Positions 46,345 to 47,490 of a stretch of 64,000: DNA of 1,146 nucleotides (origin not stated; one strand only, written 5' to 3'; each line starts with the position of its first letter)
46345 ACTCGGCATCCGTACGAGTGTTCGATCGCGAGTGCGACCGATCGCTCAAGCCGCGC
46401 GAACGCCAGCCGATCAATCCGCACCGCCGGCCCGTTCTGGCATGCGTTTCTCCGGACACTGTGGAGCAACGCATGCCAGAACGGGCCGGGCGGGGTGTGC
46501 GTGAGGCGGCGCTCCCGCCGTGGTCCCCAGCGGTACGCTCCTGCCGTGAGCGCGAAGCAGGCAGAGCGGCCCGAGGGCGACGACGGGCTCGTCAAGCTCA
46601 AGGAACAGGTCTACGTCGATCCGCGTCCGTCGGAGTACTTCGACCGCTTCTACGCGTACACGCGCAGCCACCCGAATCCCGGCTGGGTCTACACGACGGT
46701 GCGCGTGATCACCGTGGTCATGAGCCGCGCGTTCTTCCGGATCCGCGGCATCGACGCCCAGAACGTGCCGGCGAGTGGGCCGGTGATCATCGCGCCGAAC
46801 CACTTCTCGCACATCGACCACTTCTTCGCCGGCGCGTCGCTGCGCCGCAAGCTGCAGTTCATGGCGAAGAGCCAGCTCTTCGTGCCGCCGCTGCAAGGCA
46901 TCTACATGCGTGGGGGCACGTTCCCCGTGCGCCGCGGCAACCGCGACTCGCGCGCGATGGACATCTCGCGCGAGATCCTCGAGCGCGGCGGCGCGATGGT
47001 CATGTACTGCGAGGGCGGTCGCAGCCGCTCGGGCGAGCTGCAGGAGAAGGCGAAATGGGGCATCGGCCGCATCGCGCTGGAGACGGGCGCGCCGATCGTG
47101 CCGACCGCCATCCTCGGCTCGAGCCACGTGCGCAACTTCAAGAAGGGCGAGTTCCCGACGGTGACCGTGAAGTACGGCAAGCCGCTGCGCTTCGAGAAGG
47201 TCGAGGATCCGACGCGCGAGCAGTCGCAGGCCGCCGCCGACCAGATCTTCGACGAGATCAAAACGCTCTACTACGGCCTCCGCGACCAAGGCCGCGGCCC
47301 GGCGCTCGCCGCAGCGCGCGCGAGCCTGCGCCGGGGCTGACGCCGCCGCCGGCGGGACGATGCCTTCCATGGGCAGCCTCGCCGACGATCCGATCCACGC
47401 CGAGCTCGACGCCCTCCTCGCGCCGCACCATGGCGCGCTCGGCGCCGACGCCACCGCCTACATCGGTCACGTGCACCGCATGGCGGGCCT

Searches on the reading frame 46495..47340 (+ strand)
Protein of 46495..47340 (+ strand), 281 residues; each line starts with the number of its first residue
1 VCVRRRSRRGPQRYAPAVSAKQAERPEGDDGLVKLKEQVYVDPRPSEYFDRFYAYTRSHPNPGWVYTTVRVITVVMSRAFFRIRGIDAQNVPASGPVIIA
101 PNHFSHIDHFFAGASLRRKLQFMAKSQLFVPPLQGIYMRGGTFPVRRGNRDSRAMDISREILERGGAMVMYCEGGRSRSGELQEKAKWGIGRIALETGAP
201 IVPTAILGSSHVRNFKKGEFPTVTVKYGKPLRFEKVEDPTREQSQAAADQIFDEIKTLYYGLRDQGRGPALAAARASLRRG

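Call 94: search_protein_families(library=pfam, proteins=[window:46495-47340:+], max_evalue=0.001)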
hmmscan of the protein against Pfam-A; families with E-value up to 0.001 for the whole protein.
window:46495-47340:+ (281 aa): 1 family
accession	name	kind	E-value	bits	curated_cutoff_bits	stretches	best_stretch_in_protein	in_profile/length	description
PF01553.26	Acyltransferase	-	1.2e-24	87.1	23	1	87-206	6-131/132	Acyltransferase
